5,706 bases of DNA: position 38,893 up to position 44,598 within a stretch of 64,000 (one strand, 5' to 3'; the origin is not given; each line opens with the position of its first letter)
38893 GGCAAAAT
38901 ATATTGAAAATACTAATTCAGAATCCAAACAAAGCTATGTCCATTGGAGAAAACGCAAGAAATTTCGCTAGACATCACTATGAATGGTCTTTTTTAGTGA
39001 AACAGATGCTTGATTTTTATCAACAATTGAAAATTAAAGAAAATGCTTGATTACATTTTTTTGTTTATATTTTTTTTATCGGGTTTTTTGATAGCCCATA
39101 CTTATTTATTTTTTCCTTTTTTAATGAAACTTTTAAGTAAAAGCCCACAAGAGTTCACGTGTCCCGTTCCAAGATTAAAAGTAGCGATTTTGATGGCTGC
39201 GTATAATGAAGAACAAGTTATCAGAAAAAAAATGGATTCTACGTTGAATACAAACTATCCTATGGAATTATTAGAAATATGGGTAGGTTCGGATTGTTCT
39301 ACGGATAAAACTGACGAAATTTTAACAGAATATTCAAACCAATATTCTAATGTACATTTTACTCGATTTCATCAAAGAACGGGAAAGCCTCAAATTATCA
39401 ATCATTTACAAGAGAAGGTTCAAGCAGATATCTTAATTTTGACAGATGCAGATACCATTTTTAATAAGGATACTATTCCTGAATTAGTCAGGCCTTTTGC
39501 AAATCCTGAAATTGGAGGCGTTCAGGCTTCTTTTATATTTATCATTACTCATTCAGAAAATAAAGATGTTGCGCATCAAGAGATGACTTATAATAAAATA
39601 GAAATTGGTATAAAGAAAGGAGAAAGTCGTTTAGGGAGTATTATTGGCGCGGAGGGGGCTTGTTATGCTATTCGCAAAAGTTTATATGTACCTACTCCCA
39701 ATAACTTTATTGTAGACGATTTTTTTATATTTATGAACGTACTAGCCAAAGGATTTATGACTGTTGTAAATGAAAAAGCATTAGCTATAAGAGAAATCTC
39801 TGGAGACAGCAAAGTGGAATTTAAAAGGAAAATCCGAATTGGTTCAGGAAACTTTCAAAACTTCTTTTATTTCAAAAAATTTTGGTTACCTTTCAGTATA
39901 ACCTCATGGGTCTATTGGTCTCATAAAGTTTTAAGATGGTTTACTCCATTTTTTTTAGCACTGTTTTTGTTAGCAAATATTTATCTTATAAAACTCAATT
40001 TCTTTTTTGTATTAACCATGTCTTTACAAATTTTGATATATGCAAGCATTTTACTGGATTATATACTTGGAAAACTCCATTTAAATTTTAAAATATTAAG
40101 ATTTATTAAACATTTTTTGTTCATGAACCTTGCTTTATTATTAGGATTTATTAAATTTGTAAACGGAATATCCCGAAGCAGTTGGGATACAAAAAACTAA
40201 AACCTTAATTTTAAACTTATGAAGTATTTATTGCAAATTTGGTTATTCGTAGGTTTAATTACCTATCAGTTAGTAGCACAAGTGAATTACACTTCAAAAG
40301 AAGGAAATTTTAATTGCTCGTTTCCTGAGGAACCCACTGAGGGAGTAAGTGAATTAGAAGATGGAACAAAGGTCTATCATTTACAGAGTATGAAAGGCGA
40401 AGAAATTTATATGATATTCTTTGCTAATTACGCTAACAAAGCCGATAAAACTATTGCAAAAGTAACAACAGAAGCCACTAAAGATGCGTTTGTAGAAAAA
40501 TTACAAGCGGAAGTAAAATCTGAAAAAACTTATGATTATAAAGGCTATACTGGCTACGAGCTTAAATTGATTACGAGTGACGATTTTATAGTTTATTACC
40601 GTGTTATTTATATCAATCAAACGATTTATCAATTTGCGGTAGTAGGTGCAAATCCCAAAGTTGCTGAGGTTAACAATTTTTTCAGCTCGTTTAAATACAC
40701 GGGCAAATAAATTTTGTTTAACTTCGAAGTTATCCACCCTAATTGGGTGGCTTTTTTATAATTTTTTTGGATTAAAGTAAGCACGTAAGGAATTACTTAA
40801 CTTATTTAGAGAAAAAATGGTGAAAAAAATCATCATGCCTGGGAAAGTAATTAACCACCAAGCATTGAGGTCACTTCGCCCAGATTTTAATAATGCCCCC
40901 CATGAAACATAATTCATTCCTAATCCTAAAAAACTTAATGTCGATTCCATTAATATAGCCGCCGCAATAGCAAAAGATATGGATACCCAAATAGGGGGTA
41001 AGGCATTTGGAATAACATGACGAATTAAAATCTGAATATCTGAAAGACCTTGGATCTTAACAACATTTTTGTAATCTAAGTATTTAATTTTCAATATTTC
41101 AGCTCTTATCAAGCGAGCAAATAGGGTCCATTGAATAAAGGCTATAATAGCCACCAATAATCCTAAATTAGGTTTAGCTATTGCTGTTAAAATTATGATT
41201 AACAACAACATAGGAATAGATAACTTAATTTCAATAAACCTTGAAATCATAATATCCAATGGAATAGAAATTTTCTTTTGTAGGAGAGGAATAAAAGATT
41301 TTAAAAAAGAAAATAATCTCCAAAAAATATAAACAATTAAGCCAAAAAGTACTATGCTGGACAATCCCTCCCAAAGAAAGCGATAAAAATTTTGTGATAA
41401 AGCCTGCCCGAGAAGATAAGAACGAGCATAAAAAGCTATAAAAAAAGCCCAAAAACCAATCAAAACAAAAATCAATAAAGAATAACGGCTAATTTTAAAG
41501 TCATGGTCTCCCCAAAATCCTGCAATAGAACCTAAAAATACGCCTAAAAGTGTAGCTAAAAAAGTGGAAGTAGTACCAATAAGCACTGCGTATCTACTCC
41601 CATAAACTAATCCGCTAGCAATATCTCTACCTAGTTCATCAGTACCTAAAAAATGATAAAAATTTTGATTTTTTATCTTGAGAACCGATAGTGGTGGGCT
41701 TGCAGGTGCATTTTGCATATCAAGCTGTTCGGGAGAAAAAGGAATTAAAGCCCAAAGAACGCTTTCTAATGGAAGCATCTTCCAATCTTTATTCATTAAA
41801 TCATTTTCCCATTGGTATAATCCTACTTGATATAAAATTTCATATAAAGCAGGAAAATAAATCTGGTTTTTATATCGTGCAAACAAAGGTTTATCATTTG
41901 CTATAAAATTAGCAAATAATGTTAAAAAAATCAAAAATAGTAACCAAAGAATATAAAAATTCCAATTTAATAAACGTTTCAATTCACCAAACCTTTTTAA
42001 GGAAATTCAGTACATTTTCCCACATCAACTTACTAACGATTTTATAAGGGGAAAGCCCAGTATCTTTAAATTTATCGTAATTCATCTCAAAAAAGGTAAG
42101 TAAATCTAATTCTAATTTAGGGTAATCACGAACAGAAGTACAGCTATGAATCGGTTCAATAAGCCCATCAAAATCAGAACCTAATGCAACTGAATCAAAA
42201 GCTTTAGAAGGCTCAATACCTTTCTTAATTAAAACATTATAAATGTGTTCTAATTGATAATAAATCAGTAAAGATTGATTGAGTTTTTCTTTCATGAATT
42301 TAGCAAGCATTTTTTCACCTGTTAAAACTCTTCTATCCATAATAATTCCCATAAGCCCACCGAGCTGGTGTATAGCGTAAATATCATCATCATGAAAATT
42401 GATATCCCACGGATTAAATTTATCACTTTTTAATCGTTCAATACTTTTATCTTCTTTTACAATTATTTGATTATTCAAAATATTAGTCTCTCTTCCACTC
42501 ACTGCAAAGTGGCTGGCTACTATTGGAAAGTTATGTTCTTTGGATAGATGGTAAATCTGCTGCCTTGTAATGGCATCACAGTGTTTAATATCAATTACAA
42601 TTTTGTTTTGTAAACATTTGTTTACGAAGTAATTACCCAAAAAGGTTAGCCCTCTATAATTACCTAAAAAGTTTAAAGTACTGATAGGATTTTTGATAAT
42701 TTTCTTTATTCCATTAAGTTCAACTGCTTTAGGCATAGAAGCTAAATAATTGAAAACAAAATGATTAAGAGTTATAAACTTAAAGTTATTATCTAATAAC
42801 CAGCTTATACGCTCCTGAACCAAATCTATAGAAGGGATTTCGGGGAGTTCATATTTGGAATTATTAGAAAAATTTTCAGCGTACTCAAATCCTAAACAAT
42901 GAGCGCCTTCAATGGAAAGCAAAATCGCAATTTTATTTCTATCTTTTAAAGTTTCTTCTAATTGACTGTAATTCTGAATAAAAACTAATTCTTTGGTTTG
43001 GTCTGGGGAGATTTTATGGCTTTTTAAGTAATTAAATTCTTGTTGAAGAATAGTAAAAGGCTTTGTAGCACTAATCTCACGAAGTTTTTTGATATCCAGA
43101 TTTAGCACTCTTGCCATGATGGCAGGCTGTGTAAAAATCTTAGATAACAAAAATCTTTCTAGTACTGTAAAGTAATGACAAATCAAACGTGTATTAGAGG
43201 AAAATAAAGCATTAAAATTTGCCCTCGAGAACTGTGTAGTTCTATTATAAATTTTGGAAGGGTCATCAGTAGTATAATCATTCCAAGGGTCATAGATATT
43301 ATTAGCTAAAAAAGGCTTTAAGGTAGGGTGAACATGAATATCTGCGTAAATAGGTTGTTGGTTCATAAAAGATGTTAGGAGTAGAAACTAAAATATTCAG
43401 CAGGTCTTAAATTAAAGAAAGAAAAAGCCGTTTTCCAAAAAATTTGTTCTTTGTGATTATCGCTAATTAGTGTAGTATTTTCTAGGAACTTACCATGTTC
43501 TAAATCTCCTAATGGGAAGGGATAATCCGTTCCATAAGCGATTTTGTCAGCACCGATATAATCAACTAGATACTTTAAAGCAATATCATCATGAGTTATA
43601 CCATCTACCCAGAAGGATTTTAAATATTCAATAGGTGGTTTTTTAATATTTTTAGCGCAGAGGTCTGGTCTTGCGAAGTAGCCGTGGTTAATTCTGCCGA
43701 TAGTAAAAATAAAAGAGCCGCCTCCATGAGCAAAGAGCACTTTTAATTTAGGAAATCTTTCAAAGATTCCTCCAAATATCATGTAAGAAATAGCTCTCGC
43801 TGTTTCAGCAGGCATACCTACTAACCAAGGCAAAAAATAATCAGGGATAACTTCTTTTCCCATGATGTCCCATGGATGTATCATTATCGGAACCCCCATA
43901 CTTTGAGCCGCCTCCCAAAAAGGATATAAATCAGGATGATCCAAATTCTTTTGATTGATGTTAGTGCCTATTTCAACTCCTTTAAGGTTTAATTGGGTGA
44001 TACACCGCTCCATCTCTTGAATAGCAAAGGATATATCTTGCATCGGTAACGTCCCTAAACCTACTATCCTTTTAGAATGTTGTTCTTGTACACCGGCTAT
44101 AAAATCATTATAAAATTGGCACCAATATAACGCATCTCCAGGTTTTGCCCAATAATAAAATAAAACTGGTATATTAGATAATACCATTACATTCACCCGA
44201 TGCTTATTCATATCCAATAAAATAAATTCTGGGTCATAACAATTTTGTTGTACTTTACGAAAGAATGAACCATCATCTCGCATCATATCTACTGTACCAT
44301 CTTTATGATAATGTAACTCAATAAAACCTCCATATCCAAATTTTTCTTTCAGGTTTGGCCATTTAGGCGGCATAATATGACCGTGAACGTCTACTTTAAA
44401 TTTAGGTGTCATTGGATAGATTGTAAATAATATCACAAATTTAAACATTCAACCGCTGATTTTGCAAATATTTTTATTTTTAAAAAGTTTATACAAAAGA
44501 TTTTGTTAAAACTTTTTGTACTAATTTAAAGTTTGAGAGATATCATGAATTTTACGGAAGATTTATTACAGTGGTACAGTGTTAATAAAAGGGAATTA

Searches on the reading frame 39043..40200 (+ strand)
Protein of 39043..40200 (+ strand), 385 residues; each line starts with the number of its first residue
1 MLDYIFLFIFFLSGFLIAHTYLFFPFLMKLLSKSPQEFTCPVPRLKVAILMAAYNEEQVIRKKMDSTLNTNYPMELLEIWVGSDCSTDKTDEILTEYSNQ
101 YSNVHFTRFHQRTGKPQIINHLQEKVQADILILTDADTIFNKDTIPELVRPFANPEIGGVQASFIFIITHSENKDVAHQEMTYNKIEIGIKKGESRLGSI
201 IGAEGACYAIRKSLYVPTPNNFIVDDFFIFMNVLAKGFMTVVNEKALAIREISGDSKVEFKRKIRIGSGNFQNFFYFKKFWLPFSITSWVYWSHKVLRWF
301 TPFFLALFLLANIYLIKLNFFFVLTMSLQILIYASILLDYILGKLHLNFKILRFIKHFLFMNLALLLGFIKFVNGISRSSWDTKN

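Call 38: search_protein_families(library=pfam, proteins=[window:39043-40200:+], max_evalue=0.00001)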
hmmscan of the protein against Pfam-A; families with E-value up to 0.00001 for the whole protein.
window:39043-40200:+ (385 aa): 3 families
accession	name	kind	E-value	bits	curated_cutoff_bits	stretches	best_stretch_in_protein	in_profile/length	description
PF00535.33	Glycos_transf_2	-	1.9e-24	86.9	23.3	1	49-211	2-160/168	Glycosyl transferase family 2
PF13641.12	Glyco_tranf_2_3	-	3e-15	57.3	27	1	44-253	2-214/230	Glycosyltransferase like family 2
PF13632.12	Glyco_trans_2_3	-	3.5e-07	30.7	27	1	131-326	2-187/198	Glycosyl transferase family group 2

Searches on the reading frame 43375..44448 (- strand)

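Call 38: search_protein_families(library=pfam, proteins=[window:43375-44448:-], max_evalue=0.00001)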
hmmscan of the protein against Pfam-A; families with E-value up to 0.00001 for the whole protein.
window:43375-44448:- (357 aa): 1 family
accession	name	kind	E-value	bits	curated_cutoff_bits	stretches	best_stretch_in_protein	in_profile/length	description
PF04909.20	Amidohydro_2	-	1.4e-34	120.6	26.4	1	19-346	1-288/289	Amidohydrolase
